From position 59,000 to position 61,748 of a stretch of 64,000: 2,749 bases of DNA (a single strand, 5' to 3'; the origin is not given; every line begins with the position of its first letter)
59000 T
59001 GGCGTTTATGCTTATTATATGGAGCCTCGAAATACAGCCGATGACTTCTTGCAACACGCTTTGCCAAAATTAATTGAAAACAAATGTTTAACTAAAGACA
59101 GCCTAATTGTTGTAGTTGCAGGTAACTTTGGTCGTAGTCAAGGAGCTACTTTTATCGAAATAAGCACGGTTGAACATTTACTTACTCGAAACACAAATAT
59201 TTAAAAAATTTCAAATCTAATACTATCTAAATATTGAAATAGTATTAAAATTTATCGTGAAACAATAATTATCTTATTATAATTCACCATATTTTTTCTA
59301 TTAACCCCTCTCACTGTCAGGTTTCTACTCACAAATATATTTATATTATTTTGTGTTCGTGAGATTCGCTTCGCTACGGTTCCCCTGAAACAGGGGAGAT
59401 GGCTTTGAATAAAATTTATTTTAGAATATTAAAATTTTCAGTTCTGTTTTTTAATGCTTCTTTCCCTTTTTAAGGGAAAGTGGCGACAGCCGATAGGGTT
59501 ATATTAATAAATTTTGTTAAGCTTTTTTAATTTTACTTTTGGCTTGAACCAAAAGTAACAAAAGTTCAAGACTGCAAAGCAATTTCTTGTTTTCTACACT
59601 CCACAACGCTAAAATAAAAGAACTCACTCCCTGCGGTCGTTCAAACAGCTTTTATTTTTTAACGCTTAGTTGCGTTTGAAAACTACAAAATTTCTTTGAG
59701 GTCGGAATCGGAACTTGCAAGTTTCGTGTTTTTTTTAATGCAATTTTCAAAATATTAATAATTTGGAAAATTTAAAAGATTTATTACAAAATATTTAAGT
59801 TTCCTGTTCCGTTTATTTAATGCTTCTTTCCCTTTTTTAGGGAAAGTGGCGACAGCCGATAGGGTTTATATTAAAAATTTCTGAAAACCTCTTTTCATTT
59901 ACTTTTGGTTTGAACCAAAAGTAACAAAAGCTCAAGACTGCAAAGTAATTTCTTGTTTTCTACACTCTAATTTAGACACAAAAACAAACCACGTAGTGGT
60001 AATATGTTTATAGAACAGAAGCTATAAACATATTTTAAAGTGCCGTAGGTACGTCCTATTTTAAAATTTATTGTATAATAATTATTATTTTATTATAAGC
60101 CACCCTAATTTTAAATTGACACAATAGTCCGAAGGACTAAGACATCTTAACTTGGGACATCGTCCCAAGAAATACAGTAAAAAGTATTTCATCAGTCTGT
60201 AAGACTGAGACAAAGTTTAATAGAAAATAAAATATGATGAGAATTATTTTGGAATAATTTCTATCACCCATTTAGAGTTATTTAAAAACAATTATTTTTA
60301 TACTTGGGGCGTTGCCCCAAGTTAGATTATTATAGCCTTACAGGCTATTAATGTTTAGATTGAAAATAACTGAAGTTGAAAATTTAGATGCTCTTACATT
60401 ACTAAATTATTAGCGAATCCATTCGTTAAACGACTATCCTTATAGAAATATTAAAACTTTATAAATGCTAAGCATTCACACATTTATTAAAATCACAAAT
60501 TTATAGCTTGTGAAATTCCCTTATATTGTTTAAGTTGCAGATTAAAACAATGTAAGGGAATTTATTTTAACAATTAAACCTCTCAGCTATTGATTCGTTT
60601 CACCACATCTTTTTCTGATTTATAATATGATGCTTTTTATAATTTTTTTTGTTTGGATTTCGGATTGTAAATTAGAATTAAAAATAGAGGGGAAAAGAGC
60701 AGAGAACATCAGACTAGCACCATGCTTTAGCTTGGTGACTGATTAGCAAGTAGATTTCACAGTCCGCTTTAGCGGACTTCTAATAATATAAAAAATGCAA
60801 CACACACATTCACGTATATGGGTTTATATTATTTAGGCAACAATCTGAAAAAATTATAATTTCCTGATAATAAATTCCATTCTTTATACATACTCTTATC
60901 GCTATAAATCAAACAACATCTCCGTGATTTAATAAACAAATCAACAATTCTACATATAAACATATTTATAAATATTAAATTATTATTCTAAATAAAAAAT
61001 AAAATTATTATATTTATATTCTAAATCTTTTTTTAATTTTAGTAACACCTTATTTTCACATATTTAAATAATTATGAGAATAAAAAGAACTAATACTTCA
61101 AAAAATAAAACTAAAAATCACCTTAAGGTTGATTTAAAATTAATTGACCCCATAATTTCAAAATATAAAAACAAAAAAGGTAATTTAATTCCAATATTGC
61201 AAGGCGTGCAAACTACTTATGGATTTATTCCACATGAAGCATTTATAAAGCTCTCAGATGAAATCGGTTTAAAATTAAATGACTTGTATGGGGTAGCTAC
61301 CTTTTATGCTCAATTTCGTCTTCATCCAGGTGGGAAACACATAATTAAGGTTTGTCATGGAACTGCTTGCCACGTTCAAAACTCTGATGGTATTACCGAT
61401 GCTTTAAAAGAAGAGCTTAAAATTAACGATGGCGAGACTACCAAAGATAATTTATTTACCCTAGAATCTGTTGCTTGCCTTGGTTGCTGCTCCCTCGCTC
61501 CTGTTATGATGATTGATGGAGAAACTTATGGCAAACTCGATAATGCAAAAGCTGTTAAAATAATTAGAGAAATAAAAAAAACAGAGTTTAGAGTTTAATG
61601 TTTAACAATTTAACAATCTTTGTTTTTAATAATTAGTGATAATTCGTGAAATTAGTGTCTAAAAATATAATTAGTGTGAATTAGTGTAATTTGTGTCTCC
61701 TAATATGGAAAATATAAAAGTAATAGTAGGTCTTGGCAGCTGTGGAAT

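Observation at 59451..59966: Two copies of a 150-nt bipartite element with block-wise conservation (candidate sRNA or cis-RNA family)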

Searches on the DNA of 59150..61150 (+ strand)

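Call 7: search_rna_families(source=window, start=59150, end=61150, threshold=evalue, max_evalue=10, show_alignments=3)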
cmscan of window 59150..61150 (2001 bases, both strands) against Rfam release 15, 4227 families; matches with E-value up to 10: 12.
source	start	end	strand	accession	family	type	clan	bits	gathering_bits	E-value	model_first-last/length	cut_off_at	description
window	59896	59927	-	RF03956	mir-737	Gene; miRNA;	-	28.9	60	0.049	1-63/63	no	mir-737 microRNA precursor family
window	59997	60107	+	RF02579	tsr26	Gene; sRNA;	-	23.5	141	1.1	1-122/122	no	S. aureus tsr26 small RNA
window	59530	59561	-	RF03956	mir-737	Gene; miRNA;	-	21.1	60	3.4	1-63/63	no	mir-737 microRNA precursor family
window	59817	59940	+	RF02325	TtnuHACA18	Gene; snRNA; snoRNA; HACA-box;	-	20.5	100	4.9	1-130/130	no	Tetrahymena snoRNA TtnuHACA18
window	61096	61139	-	RF01334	CRISPR-DR21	Gene; CRISPR;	-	20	48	3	1-37/37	no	CRISPR RNA direct repeat element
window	59346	59455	+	RF01858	RsaF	Gene; sRNA;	-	19.6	60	1.2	1-119/119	no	RNA Staph. aureus F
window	59212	59253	-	RF00851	mir-230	Gene; miRNA;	-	18.5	72.7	1.2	19-63/82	no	mir-230 microRNA precursor family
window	59371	59486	+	RF04171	MIR1509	Gene; miRNA;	-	18.4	87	3.2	1-121/121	no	MIR1509 microRNA precursor family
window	59441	59563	+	RF00396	SNORA13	Gene; snRNA; snoRNA; HACA-box;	CL00028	17.8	53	6.3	1-134/134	no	Small nucleolar RNA SNORA13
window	59826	59930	+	RF01405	STnc490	Gene; sRNA;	-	15.3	56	5.7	1-124/124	no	STnc490 Hfq binding RNA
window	59381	59425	-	RF03050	RAGATH-25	Gene; sRNA;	-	14.3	49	3.3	1-50/50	no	RAGATH-25 RNA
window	60040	60063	-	RF01687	Acido-Lenti-1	Gene; sRNA;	-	13.3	37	7.6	22-45/46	no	Acido-Lenti-1 RNA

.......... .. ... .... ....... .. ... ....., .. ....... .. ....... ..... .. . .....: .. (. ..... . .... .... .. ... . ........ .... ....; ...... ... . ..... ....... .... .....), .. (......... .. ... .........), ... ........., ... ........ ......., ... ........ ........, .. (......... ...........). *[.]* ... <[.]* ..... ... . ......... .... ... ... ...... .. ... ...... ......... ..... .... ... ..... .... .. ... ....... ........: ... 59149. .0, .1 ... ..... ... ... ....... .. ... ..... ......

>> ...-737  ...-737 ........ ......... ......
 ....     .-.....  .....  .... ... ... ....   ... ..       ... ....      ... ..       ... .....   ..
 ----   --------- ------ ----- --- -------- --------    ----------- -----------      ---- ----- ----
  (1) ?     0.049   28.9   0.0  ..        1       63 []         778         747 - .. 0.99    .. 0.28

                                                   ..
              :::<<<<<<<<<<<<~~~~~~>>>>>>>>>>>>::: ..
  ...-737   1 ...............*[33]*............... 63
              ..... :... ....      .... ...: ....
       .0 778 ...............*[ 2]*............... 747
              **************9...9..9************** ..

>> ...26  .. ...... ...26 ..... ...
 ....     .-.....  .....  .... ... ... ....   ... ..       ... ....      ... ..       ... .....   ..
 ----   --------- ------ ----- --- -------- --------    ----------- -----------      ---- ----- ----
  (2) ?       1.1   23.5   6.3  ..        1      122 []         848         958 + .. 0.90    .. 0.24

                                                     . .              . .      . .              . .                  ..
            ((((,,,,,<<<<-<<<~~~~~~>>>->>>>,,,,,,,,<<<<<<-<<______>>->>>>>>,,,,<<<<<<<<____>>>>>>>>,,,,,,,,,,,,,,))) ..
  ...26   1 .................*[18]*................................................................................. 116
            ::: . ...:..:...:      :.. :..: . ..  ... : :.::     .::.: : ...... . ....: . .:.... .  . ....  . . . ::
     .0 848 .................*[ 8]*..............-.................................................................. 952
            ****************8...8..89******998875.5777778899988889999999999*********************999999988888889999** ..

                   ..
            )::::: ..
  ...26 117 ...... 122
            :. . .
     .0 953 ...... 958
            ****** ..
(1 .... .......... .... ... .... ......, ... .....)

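Call 32: search_dna_similar(query=window:59205-61073:+, collection=plasmids, mode=distant, max_evalue=0.01)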
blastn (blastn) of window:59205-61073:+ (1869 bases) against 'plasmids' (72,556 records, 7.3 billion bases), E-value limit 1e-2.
Records with a match: 3; places in all: 3; records where one place covers at least 80% of the query: 0.
Best place of each record, by identity: 90-95% 3.
By first word of the organism name: Parabacteroides 3.
By predicted mobility (MOB-suite, as given by PLSDB): non-mobilizable 3.
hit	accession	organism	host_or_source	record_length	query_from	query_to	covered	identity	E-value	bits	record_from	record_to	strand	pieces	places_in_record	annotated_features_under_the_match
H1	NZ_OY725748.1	Parabacteroides distasonis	-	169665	331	370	2%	90.2%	1e-3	54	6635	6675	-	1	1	none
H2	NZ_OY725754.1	Parabacteroides distasonis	-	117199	331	370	2%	90.2%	1e-3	54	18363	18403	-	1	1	none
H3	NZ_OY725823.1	Parabacteroides distasonis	-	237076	331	370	2%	90.2%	1e-3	54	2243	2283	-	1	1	none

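Call 33: search_dna_similar(query=window:59205-61073:+, collection=phages, mode=distant, max_evalue=0.01)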
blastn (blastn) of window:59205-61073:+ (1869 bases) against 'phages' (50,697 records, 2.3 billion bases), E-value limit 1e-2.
No match.

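Call 34: get_annotated_region(hit=H1, flank=3000)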
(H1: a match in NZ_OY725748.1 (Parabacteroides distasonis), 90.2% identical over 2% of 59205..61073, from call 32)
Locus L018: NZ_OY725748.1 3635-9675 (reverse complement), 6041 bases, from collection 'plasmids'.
description: Parabacteroides distasonis strain Parabacteroides distasonis TSDC17.2-1.1 plasmid 3, complete sequence
organism: Parabacteroides distasonis (NCBI taxid 823)
taxonomy: Bacteria; Bacteroidota; Bacteroidia; Bacteroidales; Tannerellaceae; Parabacteroides; Parabacteroides distasonis
host: -; source: -; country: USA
typing (MOB-suite, as given by PLSDB): non-mobilizable
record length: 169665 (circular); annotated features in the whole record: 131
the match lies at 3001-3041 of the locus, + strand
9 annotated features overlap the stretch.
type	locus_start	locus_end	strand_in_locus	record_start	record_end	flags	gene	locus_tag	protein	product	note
CDS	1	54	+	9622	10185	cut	-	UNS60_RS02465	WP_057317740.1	BT4734/BF3469 family protein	-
CDS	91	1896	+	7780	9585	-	-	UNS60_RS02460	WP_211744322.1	DUF3987 domain-containing protein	-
CDS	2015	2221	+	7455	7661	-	-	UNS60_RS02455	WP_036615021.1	DUF4248 domain-containing protein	-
CDS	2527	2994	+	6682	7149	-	-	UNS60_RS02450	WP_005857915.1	HU family DNA-binding protein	-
CDS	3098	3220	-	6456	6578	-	-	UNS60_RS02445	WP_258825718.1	hypothetical protein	-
CDS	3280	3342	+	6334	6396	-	-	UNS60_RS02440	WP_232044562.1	smalltalk protein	-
CDS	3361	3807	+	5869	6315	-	-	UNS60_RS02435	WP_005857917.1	N-acetylmuramoyl-L-alanine amidase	GO:0009253 - peptidoglycan catabolic process [Evidence IEA]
CDS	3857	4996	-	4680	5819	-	-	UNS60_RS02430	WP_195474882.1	MraY family glycosyltransferase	-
CDS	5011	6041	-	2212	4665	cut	-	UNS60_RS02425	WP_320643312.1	polysaccharide biosynthesis tyrosine autokinase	GO:0045226 - extracellular polysaccharide biosynthetic process [Evidence IEA]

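Call 35: get_annotated_region(hit=H3, flank=3000)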
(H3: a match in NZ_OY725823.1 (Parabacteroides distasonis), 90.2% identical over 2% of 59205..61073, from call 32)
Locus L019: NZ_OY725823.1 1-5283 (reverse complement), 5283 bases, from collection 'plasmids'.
description: Parabacteroides distasonis strain Parabacteroides distasonis TSDC17.2-1.1 plasmid 78, complete sequence
organism: Parabacteroides distasonis (NCBI taxid 823)
taxonomy: Bacteria; Bacteroidota; Bacteroidia; Bacteroidales; Tannerellaceae; Parabacteroides; Parabacteroides distasonis
host: -; source: -; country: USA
typing (MOB-suite, as given by PLSDB): non-mobilizable
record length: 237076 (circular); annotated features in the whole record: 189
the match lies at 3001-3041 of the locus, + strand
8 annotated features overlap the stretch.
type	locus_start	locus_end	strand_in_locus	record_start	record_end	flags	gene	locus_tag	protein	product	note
CDS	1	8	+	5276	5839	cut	-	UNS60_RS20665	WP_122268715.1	BT4734/BF3469 family protein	-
CDS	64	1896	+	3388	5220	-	-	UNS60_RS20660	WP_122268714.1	DUF3987 domain-containing protein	-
CDS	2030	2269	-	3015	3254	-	-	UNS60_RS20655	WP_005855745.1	DUF4248 domain-containing protein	-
CDS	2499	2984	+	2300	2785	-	-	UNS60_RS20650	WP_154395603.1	HU family DNA-binding protein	-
CDS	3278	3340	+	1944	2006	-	-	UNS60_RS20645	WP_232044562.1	smalltalk protein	-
CDS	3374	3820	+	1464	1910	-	-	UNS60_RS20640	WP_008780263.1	N-acetylmuramoyl-L-alanine amidase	GO:0009253 - peptidoglycan catabolic process [Evidence IEA]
CDS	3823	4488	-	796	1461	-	-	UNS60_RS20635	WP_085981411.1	sugar transferase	GO:0006486 - protein glycosylation [Evidence IEA]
CDS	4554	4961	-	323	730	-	-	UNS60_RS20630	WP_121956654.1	hypothetical protein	-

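Call 37: search_rna_families(sources=[L018, L019], threshold=evalue, max_evalue=0.1, show_alignments=3)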
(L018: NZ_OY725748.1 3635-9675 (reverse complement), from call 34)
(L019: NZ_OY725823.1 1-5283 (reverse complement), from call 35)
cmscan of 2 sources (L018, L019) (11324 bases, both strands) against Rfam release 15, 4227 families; matches with E-value up to 0.1: 0.
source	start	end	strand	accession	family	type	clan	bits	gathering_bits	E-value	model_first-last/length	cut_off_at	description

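Call 39: search_dna_similar(query=L018:2990-3285:+, collection=plasmids, mode=distant, max_evalue=0.01, max_rows=60, rows=spread)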
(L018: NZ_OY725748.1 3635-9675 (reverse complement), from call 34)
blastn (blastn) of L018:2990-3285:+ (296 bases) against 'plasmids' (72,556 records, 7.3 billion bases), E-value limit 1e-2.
Records with a match: 3; places in all: 4; records where one place covers at least 80% of the query: 3.
Best place of each record, by identity: >=99% 1; 90-95% 2.
By first word of the organism name: Parabacteroides 3.
By predicted mobility (MOB-suite, as given by PLSDB): non-mobilizable 3.
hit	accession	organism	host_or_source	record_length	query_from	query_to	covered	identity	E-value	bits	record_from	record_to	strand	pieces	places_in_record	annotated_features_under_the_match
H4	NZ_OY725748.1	Parabacteroides distasonis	-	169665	1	296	100%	100.0%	2e-149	535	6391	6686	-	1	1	hypothetical protein | smalltalk protein | HU family DNA-binding protein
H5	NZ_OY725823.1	Parabacteroides distasonis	-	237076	1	296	100%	93.3%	1e-119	436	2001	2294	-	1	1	smalltalk protein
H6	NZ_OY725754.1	Parabacteroides distasonis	-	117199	8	296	98%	90.3%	4e-106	390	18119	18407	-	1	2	smalltalk protein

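Call 41: get_annotated_region(hit=H6, flank=3000)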
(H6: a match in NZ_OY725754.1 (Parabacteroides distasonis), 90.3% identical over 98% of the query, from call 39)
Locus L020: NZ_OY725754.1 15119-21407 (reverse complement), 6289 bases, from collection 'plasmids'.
description: Parabacteroides distasonis strain Parabacteroides distasonis TSDC17.2-1.1 plasmid 9, complete sequence
organism: Parabacteroides distasonis (NCBI taxid 823)
taxonomy: Bacteria; Bacteroidota; Bacteroidia; Bacteroidales; Tannerellaceae; Parabacteroides; Parabacteroides distasonis
host: -; source: -; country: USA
typing (MOB-suite, as given by PLSDB): non-mobilizable
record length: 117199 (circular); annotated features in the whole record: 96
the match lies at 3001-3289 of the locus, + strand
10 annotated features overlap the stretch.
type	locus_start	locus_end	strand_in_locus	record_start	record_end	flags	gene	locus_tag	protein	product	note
CDS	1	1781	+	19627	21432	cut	-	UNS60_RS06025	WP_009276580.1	DUF3987 domain-containing protein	-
CDS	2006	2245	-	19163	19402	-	-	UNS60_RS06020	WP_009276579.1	DUF4248 domain-containing protein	-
CDS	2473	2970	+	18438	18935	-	-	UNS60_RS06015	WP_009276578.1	HU family DNA-binding protein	-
CDS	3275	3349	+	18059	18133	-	-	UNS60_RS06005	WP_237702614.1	smalltalk protein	-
CDS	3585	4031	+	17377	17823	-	-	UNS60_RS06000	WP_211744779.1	N-acetylmuramoyl-L-alanine amidase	GO:0009253 - peptidoglycan catabolic process [Evidence IEA]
CDS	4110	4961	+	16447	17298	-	prmA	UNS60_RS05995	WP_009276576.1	50S ribosomal protein L11 methyltransferase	GO:0006479 - protein methylation [Evidence IEA]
CDS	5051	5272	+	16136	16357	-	-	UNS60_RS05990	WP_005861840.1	YtxH domain-containing protein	-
CDS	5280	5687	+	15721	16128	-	-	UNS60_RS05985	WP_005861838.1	phage holin family protein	-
CDS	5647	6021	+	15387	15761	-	-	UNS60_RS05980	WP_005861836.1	hypothetical protein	-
CDS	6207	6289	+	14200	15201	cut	gap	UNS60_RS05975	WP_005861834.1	type I glyceraldehyde-3-phosphate dehydrogenase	GO:0006094 - gluconeogenesis [Evidence IEA]; GO:0019682 - glyceraldehyde-3-phosphate metabolic process [Evidence IEA]; ...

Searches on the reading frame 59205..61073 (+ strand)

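Call 102: search_protein_families(library=ncbifam, proteins=[L018:3280-3342:+], max_evalue=0.00001)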
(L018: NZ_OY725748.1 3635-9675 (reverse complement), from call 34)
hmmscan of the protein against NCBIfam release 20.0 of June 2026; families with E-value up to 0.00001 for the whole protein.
L018:3280-3342:+ (20 aa): 1 family
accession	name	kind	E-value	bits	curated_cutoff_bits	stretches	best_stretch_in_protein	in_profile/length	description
NF033879.1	smalltalk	hypoth_equivalog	1.2e-08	34.6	24.7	1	1-19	11-29/29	smalltalk protein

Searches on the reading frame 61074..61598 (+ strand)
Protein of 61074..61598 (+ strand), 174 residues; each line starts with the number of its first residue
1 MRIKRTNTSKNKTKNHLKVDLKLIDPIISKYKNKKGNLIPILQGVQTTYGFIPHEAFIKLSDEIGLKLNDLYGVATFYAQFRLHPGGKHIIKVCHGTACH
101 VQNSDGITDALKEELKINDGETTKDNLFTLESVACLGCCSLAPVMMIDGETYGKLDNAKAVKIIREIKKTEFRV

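Call 10: search_protein_families(library=pfam, proteins=[window:61074-61598:+])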
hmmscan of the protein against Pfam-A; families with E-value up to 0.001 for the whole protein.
window:61074-61598:+ (174 aa): 1 family
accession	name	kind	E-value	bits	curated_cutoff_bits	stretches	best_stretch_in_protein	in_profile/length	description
PF01257.25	2Fe-2S_thioredx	-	6.3e-51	172.5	24.8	1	25-168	2-145/145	Thioredoxin-like [2Fe-2S] ferredoxin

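Call 12: find_encoding_contigs(protein=window:61074-61598:+, flank=10000, max_places=10)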
Protein window:61074-61598:+ (174 aa): no gene with exactly this product is on record in the collection.
